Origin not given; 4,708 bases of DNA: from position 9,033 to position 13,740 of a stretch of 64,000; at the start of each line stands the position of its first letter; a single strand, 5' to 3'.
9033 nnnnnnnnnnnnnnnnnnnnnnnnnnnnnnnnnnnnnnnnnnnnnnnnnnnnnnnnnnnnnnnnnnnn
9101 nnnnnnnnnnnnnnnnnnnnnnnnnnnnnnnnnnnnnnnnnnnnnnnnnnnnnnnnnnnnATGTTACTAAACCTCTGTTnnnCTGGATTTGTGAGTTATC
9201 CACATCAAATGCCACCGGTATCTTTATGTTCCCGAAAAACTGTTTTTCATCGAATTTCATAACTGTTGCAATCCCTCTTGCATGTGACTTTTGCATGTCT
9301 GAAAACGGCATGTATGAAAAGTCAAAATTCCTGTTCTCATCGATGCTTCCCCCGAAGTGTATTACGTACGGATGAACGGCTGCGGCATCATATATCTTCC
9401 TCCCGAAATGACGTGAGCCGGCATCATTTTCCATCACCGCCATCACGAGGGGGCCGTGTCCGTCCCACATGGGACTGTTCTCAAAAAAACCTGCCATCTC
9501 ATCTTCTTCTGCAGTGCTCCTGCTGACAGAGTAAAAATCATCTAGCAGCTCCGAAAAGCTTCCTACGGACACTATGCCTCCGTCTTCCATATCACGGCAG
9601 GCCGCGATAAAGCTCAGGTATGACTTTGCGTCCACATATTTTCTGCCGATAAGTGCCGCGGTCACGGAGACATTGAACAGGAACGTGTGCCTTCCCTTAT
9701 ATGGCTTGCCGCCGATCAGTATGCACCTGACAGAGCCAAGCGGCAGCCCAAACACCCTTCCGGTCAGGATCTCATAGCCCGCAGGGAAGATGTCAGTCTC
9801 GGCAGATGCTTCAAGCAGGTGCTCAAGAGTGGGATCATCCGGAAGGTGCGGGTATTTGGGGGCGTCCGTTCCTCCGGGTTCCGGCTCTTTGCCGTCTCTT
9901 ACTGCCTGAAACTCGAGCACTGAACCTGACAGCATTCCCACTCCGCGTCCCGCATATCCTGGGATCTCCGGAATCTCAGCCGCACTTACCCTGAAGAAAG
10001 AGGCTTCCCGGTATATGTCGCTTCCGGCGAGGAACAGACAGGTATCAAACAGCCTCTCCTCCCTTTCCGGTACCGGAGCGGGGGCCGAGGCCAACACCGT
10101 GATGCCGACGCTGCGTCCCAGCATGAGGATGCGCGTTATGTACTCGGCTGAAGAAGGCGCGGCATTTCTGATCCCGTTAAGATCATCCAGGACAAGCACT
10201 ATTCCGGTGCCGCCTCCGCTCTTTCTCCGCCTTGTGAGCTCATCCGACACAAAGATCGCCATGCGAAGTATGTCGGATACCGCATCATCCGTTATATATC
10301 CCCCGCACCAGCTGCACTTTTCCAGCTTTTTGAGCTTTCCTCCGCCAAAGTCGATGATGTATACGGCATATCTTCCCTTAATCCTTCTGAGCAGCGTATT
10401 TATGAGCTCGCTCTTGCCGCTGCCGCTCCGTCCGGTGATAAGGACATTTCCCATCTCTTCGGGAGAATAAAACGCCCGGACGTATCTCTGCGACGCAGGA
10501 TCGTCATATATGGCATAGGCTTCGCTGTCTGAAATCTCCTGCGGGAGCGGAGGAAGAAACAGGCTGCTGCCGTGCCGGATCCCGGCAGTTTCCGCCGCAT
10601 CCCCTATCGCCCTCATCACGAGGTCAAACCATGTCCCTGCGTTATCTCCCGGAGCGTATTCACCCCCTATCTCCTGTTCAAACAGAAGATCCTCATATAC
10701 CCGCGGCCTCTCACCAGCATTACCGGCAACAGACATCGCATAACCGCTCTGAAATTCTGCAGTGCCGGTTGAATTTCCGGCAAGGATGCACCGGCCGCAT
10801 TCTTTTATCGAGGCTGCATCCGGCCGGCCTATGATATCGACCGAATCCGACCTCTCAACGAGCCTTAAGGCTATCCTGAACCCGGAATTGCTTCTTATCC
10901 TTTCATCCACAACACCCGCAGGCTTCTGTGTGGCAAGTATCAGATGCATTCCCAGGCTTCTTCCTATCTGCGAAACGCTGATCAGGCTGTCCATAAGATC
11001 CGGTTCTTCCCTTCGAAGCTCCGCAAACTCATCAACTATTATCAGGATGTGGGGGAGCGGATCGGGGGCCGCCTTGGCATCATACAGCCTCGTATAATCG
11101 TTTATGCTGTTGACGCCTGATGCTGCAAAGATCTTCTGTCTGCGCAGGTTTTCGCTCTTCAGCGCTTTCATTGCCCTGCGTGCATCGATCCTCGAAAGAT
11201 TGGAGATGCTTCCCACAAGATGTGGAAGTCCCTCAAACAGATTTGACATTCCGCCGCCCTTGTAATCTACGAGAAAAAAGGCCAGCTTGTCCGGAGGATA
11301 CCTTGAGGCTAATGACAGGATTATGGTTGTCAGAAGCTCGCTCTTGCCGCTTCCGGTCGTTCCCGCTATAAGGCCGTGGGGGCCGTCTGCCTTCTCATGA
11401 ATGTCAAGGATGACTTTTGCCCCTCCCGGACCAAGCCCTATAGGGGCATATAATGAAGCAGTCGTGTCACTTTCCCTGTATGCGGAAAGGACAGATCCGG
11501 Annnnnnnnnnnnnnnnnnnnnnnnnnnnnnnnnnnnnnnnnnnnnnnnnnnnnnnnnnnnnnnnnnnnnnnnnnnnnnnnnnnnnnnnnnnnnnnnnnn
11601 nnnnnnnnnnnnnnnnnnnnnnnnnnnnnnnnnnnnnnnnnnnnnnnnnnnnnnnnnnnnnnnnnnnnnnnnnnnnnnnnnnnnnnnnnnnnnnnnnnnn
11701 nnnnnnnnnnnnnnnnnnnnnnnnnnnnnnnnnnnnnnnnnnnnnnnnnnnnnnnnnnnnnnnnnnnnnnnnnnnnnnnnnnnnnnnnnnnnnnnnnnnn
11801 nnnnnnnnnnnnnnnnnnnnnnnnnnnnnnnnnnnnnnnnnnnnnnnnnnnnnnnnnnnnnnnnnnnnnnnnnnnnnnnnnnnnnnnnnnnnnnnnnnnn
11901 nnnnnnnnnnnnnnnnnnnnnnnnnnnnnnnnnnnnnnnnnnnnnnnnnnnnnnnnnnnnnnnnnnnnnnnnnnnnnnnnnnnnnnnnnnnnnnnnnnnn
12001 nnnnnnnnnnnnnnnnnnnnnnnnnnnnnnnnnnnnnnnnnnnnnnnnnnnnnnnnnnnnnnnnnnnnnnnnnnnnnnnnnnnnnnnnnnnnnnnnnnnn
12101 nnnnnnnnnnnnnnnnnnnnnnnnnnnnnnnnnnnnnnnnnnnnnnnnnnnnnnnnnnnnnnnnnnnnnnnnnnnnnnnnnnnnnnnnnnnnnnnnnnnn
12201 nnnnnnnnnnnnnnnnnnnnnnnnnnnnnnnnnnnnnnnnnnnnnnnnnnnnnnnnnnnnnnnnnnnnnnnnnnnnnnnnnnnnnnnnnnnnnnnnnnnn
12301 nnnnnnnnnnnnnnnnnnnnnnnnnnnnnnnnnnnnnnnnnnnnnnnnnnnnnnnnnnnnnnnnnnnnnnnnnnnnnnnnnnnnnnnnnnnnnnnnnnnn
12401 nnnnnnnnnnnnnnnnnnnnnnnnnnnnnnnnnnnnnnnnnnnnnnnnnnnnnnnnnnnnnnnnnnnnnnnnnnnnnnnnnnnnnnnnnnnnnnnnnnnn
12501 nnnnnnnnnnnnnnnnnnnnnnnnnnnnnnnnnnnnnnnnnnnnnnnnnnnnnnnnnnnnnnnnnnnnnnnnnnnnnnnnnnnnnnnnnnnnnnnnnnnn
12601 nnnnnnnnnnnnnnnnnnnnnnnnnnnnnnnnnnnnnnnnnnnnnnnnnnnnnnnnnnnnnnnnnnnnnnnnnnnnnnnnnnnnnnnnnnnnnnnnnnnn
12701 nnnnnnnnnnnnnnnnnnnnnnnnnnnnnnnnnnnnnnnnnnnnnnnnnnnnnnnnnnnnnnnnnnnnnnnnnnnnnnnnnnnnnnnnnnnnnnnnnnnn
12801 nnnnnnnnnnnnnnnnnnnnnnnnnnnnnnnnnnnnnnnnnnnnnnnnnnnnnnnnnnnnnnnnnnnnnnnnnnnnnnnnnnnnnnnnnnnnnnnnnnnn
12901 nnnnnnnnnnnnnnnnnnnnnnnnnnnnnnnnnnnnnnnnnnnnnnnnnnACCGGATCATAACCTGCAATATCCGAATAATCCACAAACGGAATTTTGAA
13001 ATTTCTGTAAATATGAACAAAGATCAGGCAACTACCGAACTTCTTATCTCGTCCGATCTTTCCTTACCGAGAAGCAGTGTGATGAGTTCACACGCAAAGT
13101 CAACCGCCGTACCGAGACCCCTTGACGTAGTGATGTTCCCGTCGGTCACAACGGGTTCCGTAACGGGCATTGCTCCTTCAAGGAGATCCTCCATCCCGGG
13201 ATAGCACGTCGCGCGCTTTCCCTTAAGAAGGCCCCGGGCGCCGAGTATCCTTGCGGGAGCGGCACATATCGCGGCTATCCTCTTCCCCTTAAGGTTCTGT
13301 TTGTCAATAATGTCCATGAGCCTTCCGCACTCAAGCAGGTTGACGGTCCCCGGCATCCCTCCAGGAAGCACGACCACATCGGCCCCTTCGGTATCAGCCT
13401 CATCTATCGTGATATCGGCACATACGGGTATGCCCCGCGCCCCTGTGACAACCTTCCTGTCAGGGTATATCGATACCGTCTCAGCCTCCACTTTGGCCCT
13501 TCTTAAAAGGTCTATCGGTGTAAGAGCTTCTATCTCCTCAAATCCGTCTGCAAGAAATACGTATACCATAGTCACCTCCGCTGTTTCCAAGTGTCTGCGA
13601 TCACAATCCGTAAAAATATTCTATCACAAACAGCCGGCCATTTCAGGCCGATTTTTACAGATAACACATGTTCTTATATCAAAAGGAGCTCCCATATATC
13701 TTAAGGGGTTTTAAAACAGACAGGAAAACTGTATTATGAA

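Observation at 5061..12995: Type VII secretion-like operon with a non-canonical component set (no visible EssA/EssB/EsaA; two FHA proteins)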

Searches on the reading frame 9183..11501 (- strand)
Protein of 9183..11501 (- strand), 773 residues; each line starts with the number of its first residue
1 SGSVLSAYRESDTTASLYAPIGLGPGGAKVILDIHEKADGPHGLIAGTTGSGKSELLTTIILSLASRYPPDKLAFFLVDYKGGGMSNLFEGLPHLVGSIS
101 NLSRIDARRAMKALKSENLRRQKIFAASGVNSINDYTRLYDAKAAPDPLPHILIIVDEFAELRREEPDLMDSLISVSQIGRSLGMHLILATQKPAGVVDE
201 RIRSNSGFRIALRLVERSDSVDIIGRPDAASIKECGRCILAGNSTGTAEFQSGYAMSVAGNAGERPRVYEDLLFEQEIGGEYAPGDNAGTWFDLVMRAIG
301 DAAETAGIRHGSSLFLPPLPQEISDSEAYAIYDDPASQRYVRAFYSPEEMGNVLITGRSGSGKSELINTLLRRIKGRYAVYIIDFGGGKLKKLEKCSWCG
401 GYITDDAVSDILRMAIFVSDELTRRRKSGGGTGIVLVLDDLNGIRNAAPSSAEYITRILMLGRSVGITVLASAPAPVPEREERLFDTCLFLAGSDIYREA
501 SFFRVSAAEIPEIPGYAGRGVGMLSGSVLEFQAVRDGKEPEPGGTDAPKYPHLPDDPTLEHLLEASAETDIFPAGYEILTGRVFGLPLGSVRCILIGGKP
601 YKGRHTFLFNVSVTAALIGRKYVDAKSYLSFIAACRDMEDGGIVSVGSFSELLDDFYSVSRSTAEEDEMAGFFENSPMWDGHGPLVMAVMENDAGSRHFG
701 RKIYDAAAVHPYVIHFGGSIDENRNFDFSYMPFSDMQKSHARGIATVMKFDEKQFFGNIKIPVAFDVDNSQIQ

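Call 91: search_dna_similar(query=window:9183-11501:-, collection=plasmids, mode=protein, max_evalue=1e-20, max_rows=25)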
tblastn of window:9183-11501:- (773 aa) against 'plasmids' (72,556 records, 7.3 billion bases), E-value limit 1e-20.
Records with a match: 167; places in all: 197; records where one place covers at least 80% of the query: 0.
Best place of each record, by identity: <60% 167.
By first word of the organism name: Mycobacterium 45; Streptomyces 38; Bacillus 13; Mycolicibacterium 12; Escherichia 10; Acinetobacter 6; Listeria 3; Enterococcus 3; Tsukamurella 3; Streptantibioticus 2; and 25 more.
By predicted mobility (MOB-suite, as given by PLSDB): non-mobilizable 93; mobilizable 72; conjugative 2.
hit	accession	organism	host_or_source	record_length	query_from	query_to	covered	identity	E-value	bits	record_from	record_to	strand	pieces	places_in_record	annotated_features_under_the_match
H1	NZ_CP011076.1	Brevibacillus laterosporus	Oryza sativa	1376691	4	533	69%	34.9%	1e-78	284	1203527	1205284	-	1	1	none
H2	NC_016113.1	Streptantibioticus cattleyicolor NRRL 8057 = DSM 46488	-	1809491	39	612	74%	30.7%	2e-54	211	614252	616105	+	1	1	none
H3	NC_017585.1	Streptantibioticus cattleyicolor NRRL 8057 = DSM 46488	-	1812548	39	612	74%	30.7%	2e-54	211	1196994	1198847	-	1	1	none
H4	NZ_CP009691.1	Bacillus mycoides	soil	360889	3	526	68%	33.4%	9e-77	278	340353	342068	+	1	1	essC: type VII secretion protein EssC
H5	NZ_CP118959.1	Bacillus mycoides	Soil,Type strain bacterial culture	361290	3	526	68%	33.4%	9e-77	278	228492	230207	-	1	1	essC: type VII secretion protein EssC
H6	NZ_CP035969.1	Bacillus mycoides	cell culture,soil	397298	3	473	61%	34.1%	1e-77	281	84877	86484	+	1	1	essC: type VII secretion protein EssC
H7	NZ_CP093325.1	Bacillus sp. N5-665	whole organism,peat soil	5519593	3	473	61%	34.1%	5e-79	285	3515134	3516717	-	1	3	none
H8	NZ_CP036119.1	Bacillus mycoides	cell culture,soil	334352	3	473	61%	34.0%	3e-75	274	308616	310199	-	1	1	essC: type VII secretion protein EssC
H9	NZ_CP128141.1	Bacillus mycoides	bacterial isolate,field soil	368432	3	473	61%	34.0%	5e-75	273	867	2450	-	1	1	none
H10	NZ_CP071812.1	Bacillus mycoides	cell culture,soil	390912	3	473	61%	34.0%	5e-75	273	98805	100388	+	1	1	essC: type VII secretion protein EssC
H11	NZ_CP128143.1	Bacillus mycoides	bacterial isolate,field soil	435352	3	473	61%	34.0%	5e-75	273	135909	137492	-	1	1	essC: type VII secretion protein EssC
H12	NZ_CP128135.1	Bacillus mycoides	bacterial isolate,field soil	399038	3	473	61%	34.0%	6e-75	273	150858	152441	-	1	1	essC: type VII secretion protein EssC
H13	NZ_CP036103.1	Bacillus mycoides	cell culture,soil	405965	8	473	60%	34.4%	5e-75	273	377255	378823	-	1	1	essC: type VII secretion protein EssC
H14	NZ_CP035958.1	Bacillus mycoides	cell culture,soil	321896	3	473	61%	34.0%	2e-77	280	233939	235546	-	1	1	essC: type VII secretion protein EssC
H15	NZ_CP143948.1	Agathobacter rectalis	Homo sapiens,cell culture,fecal sample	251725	8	472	60%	34.2%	1e-78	284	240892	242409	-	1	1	essC: type VII secretion protein EssC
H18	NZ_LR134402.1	Listeria monocytogenes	Homo sapiens,Vein blood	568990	8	427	54%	35.5%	2e-71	263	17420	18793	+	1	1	essC: type VII secretion protein EssC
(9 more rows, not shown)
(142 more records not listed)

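Call 92: get_annotated_region(hit=H15, flank=12000)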
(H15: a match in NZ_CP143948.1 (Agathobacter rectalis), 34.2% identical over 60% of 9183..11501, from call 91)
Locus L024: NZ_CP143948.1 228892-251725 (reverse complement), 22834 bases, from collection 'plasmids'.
description: Agathobacter rectalis strain DFI.5.28 plasmid unnamed1, complete sequence
organism: Agathobacter rectalis (NCBI taxid 39491)
taxonomy: Bacteria; Bacillota; Clostridia; Lachnospirales; Lachnospiraceae; Agathobacter; Agathobacter rectalis
host: -; source: Homo sapiens,cell culture,fecal sample; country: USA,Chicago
typing (MOB-suite, as given by PLSDB): non-mobilizable
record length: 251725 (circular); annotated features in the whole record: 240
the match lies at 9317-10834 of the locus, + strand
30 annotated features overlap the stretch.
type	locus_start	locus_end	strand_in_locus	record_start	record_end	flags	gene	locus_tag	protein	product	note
CDS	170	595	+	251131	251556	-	-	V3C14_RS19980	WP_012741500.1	hypothetical protein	-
CDS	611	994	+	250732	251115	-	-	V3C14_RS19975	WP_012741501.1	hypothetical protein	-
CDS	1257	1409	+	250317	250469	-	-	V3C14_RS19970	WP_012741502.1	hypothetical protein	-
CDS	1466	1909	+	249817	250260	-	-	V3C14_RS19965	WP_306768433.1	hypothetical protein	-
CDS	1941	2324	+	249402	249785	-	-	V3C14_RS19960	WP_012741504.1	hypothetical protein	-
CDS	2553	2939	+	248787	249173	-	-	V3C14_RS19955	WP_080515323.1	hypothetical protein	-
CDS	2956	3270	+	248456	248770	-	-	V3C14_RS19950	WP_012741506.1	hypothetical protein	-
CDS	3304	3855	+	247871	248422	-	-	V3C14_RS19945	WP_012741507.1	hypothetical protein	-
CDS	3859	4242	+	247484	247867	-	-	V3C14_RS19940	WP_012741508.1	hypothetical protein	-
CDS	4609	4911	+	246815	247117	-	-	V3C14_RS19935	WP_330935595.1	WXG100 family type VII secretion target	-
CDS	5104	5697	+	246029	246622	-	-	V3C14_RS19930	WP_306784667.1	hypothetical protein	-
CDS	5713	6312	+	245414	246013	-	-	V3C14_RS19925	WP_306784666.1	hypothetical protein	-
CDS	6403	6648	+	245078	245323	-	-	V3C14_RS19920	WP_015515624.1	Imm59 family immunity protein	-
CDS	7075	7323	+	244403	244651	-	-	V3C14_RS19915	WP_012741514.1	Imm59 family immunity protein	-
CDS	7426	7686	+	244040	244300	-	-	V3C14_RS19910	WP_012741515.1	EsaB/YukD family protein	-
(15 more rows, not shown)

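Call 96: get_annotated_region(hit=H4, flank=9000)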
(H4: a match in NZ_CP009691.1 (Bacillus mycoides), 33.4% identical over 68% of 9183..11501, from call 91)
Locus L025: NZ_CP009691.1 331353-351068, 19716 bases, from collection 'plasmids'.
description: Bacillus mycoides strain ATCC 6462 plasmid pBMX_1, complete sequence
organism: Bacillus mycoides (NCBI taxid 1405)
taxonomy: Bacteria; Bacillota; Bacilli; Bacillales; Bacillaceae; Bacillus; Bacillus mycoides
host: -; source: soil; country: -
typing (MOB-suite, as given by PLSDB): mobilizable; replicon rep_cluster_164; relaxase MOBP
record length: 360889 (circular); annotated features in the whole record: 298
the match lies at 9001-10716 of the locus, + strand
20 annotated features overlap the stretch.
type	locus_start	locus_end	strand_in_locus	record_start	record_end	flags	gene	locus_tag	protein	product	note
CDS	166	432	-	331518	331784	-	-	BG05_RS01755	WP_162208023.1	hypothetical protein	-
CDS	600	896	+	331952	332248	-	-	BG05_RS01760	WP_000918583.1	WXG100 family type VII secretion target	-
CDS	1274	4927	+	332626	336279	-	esaA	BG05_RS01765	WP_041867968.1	type VII secretion protein EsaA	-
CDS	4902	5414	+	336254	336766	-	essA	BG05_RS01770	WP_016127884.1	type VII secretion protein EssA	GO:0009306 - protein secretion [Evidence IEA]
CDS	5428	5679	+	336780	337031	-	-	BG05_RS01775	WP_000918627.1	EsaB/YukD family protein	-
CDS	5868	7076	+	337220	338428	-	essB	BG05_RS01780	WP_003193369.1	type VII secretion protein EssB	GO:0009306 - protein secretion [Evidence IEA]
CDS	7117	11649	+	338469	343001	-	essC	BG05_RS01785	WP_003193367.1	type VII secretion protein EssC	GO:0009306 - protein secretion [Evidence IEA]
CDS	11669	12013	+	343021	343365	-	-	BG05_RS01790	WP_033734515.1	hypothetical protein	-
CDS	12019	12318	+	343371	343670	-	-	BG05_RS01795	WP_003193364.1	WXG100 family type VII secretion target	-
CDS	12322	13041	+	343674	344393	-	-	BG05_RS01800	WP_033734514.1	DUF5081 family protein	-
CDS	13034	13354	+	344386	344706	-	-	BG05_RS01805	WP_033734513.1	hypothetical protein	-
CDS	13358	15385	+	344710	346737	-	-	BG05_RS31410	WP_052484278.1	pre-toxin TG domain-containing protein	-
CDS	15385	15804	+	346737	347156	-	-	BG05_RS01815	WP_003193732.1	hypothetical protein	-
CDS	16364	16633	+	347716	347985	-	-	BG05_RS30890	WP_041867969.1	hypothetical protein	-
CDS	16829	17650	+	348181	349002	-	-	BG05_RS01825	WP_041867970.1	DUF3952 domain-containing protein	-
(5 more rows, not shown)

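Call 97: get_annotated_region(hit=H18, flank=9000)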
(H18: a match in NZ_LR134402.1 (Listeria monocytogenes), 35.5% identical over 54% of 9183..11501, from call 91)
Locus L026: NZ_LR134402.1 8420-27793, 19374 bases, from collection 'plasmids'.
description: Listeria monocytogenes strain NCTC7974 plasmid 5, complete sequence
organism: Listeria monocytogenes (NCBI taxid 1639)
taxonomy: Bacteria; Bacillota; Bacilli; Bacillales; Listeriaceae; Listeria; Listeria monocytogenes
host: -; source: Homo sapiens,Vein blood; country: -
typing (MOB-suite, as given by PLSDB): non-mobilizable
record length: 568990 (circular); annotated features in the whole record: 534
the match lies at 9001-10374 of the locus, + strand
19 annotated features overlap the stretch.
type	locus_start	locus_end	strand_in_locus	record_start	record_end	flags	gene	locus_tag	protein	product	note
CDS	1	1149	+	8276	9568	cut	-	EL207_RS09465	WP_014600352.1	adenylosuccinate synthase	GO:0006164 - purine nucleotide biosynthetic process [Evidence IEA]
CDS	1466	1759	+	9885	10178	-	-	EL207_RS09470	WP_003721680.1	WXG100 family type VII secretion target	-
CDS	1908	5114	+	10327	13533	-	esaA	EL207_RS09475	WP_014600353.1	type VII secretion protein EsaA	-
CDS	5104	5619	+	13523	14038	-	essA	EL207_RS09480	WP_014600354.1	type VII secretion protein EssA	GO:0009306 - protein secretion [Evidence IEA]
CDS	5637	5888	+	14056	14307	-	-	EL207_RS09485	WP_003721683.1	EsaB/YukD family protein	-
CDS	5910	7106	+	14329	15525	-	essB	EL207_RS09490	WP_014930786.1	type VII secretion protein EssB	GO:0009306 - protein secretion [Evidence IEA]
CDS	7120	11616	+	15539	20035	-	essC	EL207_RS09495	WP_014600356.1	type VII secretion protein EssC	GO:0009306 - protein secretion [Evidence IEA]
CDS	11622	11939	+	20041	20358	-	-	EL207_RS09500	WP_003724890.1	DUF4176 domain-containing protein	-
CDS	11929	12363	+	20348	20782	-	-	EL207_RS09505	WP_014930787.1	hypothetical protein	-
CDS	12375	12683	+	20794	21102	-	-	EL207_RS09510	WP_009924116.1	hypothetical protein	-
CDS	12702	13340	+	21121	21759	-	-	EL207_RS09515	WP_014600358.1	hypothetical protein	-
CDS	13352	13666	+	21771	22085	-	-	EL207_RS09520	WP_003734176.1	hypothetical protein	-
CDS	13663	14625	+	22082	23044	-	-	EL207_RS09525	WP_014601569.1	hypothetical protein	-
CDS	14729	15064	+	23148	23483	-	-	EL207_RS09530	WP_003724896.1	hypothetical protein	-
CDS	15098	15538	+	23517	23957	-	-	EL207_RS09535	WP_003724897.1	hypothetical protein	-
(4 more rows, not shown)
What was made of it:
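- In canonical T7SSb loci the core genes are contiguous (L025 and L026, calls 96, 97).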

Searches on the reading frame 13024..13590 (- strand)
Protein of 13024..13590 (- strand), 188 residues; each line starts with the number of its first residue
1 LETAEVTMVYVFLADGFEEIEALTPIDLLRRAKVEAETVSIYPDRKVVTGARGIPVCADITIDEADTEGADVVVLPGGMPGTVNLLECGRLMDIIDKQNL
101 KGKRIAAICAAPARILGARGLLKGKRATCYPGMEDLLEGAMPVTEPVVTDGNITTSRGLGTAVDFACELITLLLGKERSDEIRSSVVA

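Call 4: search_protein_families(library=pfam, proteins=[window:13024-13590:-], max_evalue=0.1)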
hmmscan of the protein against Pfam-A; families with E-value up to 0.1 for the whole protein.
window:13024-13590:- (188 aa): 1 family
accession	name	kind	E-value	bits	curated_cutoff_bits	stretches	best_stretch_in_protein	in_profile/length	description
PF01965.30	DJ-1_PfpI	-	1.1e-42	146.1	26.6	1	9-171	3-164/165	DJ-1/PfpI family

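Call 5: search_protein_families(library=ncbifam, proteins=[window:13024-13590:-], max_evalue=0.1)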
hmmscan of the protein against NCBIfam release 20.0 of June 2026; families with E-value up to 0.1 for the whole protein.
window:13024-13590:- (188 aa): 6 families
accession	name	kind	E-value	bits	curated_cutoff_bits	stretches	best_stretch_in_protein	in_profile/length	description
TIGR01383.1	not_thiJ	equivalog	1.4e-54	184.5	131.25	1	9-184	2-179/180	DJ-1 family glyoxalase III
NF008605.0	PRK11574.1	equivalog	9.6e-32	110.3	252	1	9-187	5-186/196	protein deglycase YajL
NF040823.1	deglyc_PfpI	equivalog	1.8e-21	76.7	330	1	9-173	3-165/166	deglycase PfpI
TIGR01382.1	PfpI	subfamily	6.1e-20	71.4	139.05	1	10-173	3-168/169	DJ-1/PfpI/YhbO family deglycase/protease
NF006902.0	PRK09393.1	equivalog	5.3e-07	29.1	425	1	44-181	53-190/327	transcriptional regulator FtrA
NF041465.1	HelD_MYCSM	equivalog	0.087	10.9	1051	1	43-87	620-664/719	RNA polymerase recycling motor HelD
